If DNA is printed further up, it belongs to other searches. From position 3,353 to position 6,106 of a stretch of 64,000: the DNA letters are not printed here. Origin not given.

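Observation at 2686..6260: Persulfide-detox style locus: ArsR regulator, giant CoADR-rhodanese-TusA-DsrE fusion, secreted peroxiredoxin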

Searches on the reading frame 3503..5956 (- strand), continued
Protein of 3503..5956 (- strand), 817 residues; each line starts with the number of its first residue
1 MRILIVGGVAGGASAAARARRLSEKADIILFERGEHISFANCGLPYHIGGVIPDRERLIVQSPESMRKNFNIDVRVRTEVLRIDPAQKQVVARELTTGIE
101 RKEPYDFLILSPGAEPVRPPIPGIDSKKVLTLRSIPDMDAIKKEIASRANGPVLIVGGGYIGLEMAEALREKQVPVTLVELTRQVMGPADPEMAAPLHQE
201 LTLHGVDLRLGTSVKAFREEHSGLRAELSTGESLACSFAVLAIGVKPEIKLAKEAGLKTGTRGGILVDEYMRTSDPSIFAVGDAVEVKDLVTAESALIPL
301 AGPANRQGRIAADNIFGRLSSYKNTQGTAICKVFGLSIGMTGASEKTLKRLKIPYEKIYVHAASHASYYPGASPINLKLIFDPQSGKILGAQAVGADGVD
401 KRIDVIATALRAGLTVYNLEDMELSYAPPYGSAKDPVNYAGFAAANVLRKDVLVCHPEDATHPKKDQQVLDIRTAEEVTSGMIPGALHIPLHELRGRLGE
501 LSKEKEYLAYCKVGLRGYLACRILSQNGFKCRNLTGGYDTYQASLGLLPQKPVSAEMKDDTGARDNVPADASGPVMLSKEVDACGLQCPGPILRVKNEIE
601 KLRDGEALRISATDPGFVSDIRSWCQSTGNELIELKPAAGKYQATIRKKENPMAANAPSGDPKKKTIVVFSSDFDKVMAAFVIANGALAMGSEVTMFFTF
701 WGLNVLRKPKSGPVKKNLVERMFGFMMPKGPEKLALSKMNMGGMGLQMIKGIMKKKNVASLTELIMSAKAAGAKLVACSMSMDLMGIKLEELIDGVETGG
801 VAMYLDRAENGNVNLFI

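Call 76: search_protein_families(library=pfam, proteins=[L029:3060-3272:+, L030:5540-6004:+, L035:2162-2695:+, L039:5615-5947:+, L033:1023-1751:+, L058:4076-4690:+, L007:5031-5489:+, L029:5741-6079:+], max_evalue=0.001)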
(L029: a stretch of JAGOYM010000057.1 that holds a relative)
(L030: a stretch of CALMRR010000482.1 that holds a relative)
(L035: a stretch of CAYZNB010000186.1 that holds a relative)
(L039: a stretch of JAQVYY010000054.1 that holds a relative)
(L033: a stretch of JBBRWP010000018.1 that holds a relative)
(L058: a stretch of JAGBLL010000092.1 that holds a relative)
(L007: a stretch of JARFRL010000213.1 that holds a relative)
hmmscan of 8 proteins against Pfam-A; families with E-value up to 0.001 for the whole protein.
L029:3060-3272:+ (70 aa): 1 family
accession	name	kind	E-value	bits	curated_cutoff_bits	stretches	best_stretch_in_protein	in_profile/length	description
PF04014.23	MazE_antitoxin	-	1.4e-10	41.4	24.7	1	12-51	1-40/48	Antidote-toxin recognition MazE, bacterial antitoxin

L030:5540-6004:+ (154 aa): 4 families
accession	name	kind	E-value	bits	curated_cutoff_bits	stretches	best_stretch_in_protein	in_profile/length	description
PF03551.20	PadR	-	2.4e-07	31.1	27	1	17-68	6-65/75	Transcriptional regulator PadR-like family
PF03965.22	Penicillinase_R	-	1.3e-06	29.2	22.6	1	7-79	4-75/115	Penicillinase repressor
PF22194.2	F-93_WHD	-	5.3e-05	23.6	28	1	11-66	2-57/62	F-93, winged-helix domain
PF01978.25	TrmB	-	0.00075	19.7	25.6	0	34-72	31-68/68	Sugar-specific transcriptional regulator TrmB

L035:2162-2695:+ (177 aa): 3 families
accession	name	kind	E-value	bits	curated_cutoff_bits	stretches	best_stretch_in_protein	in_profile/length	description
PF03551.20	PadR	-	5.2e-12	46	27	1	37-99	5-74/75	Transcriptional regulator PadR-like family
PF13601.12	HTH_34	-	3.5e-05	24.3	27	1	30-102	2-73/80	Winged helix DNA-binding domain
PF22194.2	F-93_WHD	-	4.9e-05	23.8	28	1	34-94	3-62/62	F-93, winged-helix domain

L039:5615-5947:+ (110 aa): 8 families
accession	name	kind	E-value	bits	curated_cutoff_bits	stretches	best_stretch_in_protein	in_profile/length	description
PF13463.12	HTH_27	-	2.8e-08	34.4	22.2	1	28-92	2-68/68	Winged helix DNA-binding domain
PF01047.28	MarR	-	2.6e-07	30.9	24.6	1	28-83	2-58/59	MarR family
PF22381.2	Staph_reg_Sar_Rot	-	2.7e-07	31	27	1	17-99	2-85/85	Transcriptional regulator SarA/Rot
PF01022.26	HTH_5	-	8.8e-06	25.9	22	1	34-72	7-45/47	Bacterial regulatory protein, arsR family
PF12802.13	MarR_2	-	6e-05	23.6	27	1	27-82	3-60/61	MarR family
PF01978.25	TrmB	-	7.9e-05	22.9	25.6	1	24-78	3-58/68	Sugar-specific transcriptional regulator TrmB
PF13412.12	HTH_24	-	0.00057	19.9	21.9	0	41-72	16-47/48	Winged helix-turn-helix DNA-binding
PF09339.16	HTH_IclR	-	0.00061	19.9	22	1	46-72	22-48/52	IclR helix-turn-helix domain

L033:1023-1751:+ (242 aa): 3 families
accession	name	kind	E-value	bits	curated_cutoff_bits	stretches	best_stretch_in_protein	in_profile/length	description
PF00027.35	cNMP_binding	-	8.5e-14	51.7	27.5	1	46-135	3-88/89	Cyclic nucleotide-binding domain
PF13545.12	HTH_Crp_2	-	1.2e-12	48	27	1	168-228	1-64/70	Crp-like helix-turn-helix domain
PF00325.26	Crp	-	1.9e-05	24.7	21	1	188-215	4-31/32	Bacterial regulatory proteins, crp family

L058:4076-4690:+ (204 aa): 1 family
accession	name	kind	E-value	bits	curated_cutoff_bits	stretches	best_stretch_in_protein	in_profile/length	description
PF02579.22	Nitro_FeMo-Co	-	8.1e-17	61.8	26.3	1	82-172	2-93/94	Dinitrogenase iron-molybdenum cofactor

L007:5031-5489:+ (152 aa): 1 family
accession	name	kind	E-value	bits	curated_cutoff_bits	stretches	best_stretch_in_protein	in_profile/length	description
PF03625.19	DUF302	-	1.7e-11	44.3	23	1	62-122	4-62/63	Domain of unknown function DUF302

L029:5741-6079:+ (112 aa): 1 family
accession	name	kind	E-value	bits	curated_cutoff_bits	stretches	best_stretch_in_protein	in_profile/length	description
PF00581.25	Rhodanese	-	3.8e-14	53.4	22.2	1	31-112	5-99/102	Rhodanese-like domain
